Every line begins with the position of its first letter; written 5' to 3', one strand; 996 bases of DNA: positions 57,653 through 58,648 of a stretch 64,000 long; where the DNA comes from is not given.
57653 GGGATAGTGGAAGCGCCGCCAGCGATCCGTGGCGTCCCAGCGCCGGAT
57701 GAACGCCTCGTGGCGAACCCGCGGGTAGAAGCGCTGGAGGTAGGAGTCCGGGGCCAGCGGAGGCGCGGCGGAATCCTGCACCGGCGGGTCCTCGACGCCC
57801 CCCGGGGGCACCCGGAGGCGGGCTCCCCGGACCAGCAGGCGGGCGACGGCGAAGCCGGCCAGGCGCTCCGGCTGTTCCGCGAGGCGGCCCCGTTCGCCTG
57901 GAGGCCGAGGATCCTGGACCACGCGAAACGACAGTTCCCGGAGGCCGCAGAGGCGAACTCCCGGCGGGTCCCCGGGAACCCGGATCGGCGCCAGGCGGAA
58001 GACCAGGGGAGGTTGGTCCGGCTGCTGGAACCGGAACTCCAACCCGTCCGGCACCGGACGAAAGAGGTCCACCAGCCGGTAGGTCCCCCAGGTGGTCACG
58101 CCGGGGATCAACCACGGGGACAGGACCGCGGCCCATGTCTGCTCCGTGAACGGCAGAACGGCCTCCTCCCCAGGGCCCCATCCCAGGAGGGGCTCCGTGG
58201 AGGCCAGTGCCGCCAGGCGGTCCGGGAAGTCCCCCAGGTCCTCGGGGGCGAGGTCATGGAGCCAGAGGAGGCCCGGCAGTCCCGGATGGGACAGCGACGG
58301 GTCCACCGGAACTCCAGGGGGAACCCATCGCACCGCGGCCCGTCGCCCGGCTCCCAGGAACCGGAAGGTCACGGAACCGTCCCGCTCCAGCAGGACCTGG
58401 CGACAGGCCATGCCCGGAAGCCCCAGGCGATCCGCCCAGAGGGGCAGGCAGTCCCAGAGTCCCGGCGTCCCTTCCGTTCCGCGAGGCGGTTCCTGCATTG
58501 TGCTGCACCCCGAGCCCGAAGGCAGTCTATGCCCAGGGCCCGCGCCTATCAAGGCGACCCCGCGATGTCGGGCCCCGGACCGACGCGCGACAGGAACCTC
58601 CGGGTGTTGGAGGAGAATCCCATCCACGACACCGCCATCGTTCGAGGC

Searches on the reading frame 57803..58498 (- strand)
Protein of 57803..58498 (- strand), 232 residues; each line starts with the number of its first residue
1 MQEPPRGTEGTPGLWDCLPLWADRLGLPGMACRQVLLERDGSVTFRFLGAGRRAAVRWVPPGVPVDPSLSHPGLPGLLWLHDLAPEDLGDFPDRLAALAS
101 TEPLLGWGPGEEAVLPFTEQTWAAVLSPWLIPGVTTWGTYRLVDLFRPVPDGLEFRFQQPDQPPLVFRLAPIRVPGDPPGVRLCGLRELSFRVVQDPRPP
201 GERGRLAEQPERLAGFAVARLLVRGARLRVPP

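Call 68: predict_structure(alignment_id=A7)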
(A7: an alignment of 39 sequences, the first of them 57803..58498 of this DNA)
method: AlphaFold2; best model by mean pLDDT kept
length: 232 residues; sequences in the alignment: 39
mean_pLDDT: 92.1   pTM: 0.88
mean pLDDT of the five models: 92.1, 91.5, 91.2, 90.2, 89.6
residues with pLDDT >= 90: 193; 70-90: 28; 50-70: 3; < 50: 8
segments of 3 or more residues with pLDDT < 50: 1-8
pLDDT, mean of each block of 10 residues (from residue 1): 49 87 97 97 98 97 88 96 97 97 93 94 94 95 90 95 97 82 93 97 96 97 95 83
secondary structure, 60 per line:
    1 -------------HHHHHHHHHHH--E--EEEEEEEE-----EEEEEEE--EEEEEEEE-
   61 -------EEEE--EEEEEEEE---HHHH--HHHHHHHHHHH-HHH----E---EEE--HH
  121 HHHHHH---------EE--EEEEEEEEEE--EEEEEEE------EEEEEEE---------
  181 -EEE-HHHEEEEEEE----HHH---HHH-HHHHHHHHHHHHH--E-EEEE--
elements in order: H14-24 E30-37 E43-49 E52-59 E68-71 E74-81 H85-88 H91-101 E114-116 H119-126 E140-149 E152-158 E165-171 E182-184 E189-195 H210-222 E227-230

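Call 70: fold_search(model_id=the predicted structure, library=pdb)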
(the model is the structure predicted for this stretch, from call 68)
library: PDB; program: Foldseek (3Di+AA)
matches with E <= 10: 535; with E <= 0.001: 0
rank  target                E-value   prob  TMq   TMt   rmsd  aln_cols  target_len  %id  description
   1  9gy4_Z                1.1e-01  0.25  0.15  0.06  15.0       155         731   12  60S ribosomal subunit in complex with E3-UFM1 ligase and RQC machinery components NEMF and LTN1 (Composite map) (released 2025-05-14)
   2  7aqd_R                1.3e-01  0.23  0.16  0.09  14.7       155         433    9  Structure of the bacterial RQC complex (Translocating State) (released 2020-11-25)
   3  3j92_u                1.7e-01  0.20  0.15  0.25  14.4       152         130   12  Structure and assembly pathway of the ribosome quality control complex (released 2015-01-21)
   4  7aqc_R                2.0e-01  0.20  0.16  0.07  14.7       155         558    9  Structure of the bacterial RQC complex (Decoding State) (released 2020-11-25)
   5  6pon_A                2.1e-01  0.15  0.16  0.15  15.2       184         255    7  CRYSTAL STRUCTURE OF THE N-TERMINAL DOMAIN OF FIBRONECTIN- BINDING PROTEIN PAVA FROM STREPTOCOCCUS PNEUMONIAE (released 2019-07-31)
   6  8ppr_K                2.3e-01  0.12  0.19  0.18  17.4       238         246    9  Structure of the human outer kinetochore KMN network complex (released 2024-03-20)
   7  8s1u_H                2.8e-01  0.18  0.16  0.08  15.3       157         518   10  YlmH bound to stalled 50S subunits with RqcH and PtRNA (released 2024-06-12)
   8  7emf_Q                3.5e-01  0.06  0.14  0.08  16.8       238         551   11  Human Mediator (deletion of MED1-IDR) in a Tail-extended conformation (released 2021-05-05)
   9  5h3x                  5.0e-01  0.15  0.16  0.14  14.4       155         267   10  The structure of the N-terminal of the fibronectin/fibrinogen-binding protein from Streptococcus suis (FBPS) (released 2016-11-16)
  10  5osy_B                5.3e-01  0.08  0.17  0.14  17.8       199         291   14  Human Decapping Scavenger enzyme (hDcpS) in complex with m7G(5'S)ppSp(5'S)G mRNA 5' cap analog (released 2018-05-02)
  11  6pon_B                6.3e-01  0.15  0.18  0.16  14.6       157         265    7  CRYSTAL STRUCTURE OF THE N-TERMINAL DOMAIN OF FIBRONECTIN- BINDING PROTEIN PAVA FROM STREPTOCOCCUS PNEUMONIAE (released 2019-07-31)
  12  3pjp_B                6.3e-01  0.06  0.13  0.15  16.5       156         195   11  A Tandem SH2 Domain in Transcription Elongation Factor Spt6 Binds the Phosphorylated RNA Polymerase II C-terminal Repe (released 2010-11-24)
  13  4ax4                  7.9e-01  0.20  0.16  0.06  11.6       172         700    9  PROLYL OLIGOPEPTIDASE FROM PORCINE BRAIN, H680A MUTANT (released 2012-09-26)
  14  6y2r_B                8.9e-01  0.06  0.16  0.13  10.7       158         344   10  Escherichia coli R255A RnlA endoribonuclease (single alanine mutant of RnlA) (released 2021-05-12)
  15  1qfm                  9.4e-01  0.18  0.16  0.06  11.7       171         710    9  PROLYL OLIGOPEPTIDASE FROM PORCINE MUSCLE (released 1999-05-13)
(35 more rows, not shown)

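Call 73: fold_search(model_id=the predicted structure, library=viral)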
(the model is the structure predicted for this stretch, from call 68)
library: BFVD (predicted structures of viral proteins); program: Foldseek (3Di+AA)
matches with E <= 10: 428; with E <= 0.001: 0
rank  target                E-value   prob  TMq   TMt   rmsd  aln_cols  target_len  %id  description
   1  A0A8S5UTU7            2.4e-02  0.28  0.16  0.12  16.0       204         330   13  Uncharacterized protein [Myoviridae sp. ctYA416]
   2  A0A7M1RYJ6            5.5e-02  0.08  0.14  0.07  21.1       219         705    9  Uncharacterized protein [uncultured phage cr108_1]
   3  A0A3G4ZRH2            5.8e-02  0.44  0.26  0.26  16.9       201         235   12  Uncharacterized protein [Dasosvirus sp.]
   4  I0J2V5                6.1e-02  0.12  0.17  0.13  18.5       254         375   11  Uncharacterized protein [Dickeya phage vB-DsoM-LIMEstone1]
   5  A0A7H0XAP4            1.4e-01  0.09  0.13  0.08  16.9       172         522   11  (no name in the UniProt tables at hand)
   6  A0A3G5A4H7            1.5e-01  0.12  0.15  0.15  14.8       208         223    9  Uncharacterized protein [Homavirus sp.]
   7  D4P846                1.6e-01  0.16  0.16  0.16  13.6       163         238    9  Gp71 [Rhodococcus phage ReqiPine5]
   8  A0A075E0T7            1.8e-01  0.09  0.17  0.10  15.9       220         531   10  Uncharacterized protein [Dickeya phage RC-2014]
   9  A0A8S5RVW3            1.9e-01  0.82  0.23  0.49   4.6        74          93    4  Uncharacterized protein [Siphoviridae sp. ctHip2]
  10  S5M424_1              3.1e-01  0.08  0.16  0.05  25.0       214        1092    9  Tapemeasure protein [Bacillus phage Basilisk]
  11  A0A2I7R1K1            3.5e-01  0.06  0.13  0.04  17.3       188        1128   12  (no name in the UniProt tables at hand)
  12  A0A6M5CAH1            3.9e-01  0.04  0.14  0.08  26.4       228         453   11  (no name in the UniProt tables at hand)
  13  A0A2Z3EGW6            5.2e-01  0.04  0.12  0.13  15.3       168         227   14  (no name in the UniProt tables at hand)
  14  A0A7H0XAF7            5.5e-01  0.09  0.14  0.05  14.7       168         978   12  (no name in the UniProt tables at hand)
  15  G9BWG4                5.5e-01  0.05  0.19  0.07  20.1       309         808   14  (no name in the UniProt tables at hand)
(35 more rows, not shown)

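Call 94: search_solved_structures(query=A7, max_evalue=10)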
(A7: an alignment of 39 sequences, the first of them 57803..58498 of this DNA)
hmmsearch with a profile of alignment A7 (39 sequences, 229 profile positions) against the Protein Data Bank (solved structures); distinct sequences matched with E-value up to 10: 3.
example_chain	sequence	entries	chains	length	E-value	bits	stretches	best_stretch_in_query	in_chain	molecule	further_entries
6t96_A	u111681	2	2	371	0.16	14.6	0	28-96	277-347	Lectin PLL3 | Photorhabdus luminescens subsp. laumondii TTO1 complete genome segment 3/17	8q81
8q83_A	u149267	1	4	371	0.24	14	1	28-99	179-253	Photorhabdus luminescens subsp. laumondii TTO1 complete genome segment 3/17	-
6ckv_A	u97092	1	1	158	0.45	13.1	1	77-109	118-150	Bcl-2-related ovarian killer protein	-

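Call 95: search_protein_families(library=pfam, alignment_id=A7, max_evalue=10)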
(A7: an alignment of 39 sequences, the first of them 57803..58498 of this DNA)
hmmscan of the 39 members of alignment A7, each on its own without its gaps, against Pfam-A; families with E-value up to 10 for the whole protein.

A. member 1, window:57803-58498:- (232 aa): 0 families

B. families by the number of members that match (of 39 scanned): 8 families
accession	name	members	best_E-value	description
PF10759.14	BPA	1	0.008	Bacterial proteasome activator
PF11367.14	Tail_completion_gp17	1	0.12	Tail completion protein gp17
PF08881.15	CVNH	1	0.17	CVNH domain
PF19686.4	DUF6188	1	0.18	Family of unknown function (DUF6188)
PF03633.20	Glyco_hydro_65C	1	0.21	Glycosyl hydrolase family 65, C-terminal domain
PF16030.10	GD_N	1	0.24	Serine protease gd N-terminus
PF07643.16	DUF1598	1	0.28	Protein of unknown function (DUF1598)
PF08075.16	NOPS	1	0.4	NOPS (NUC059) domain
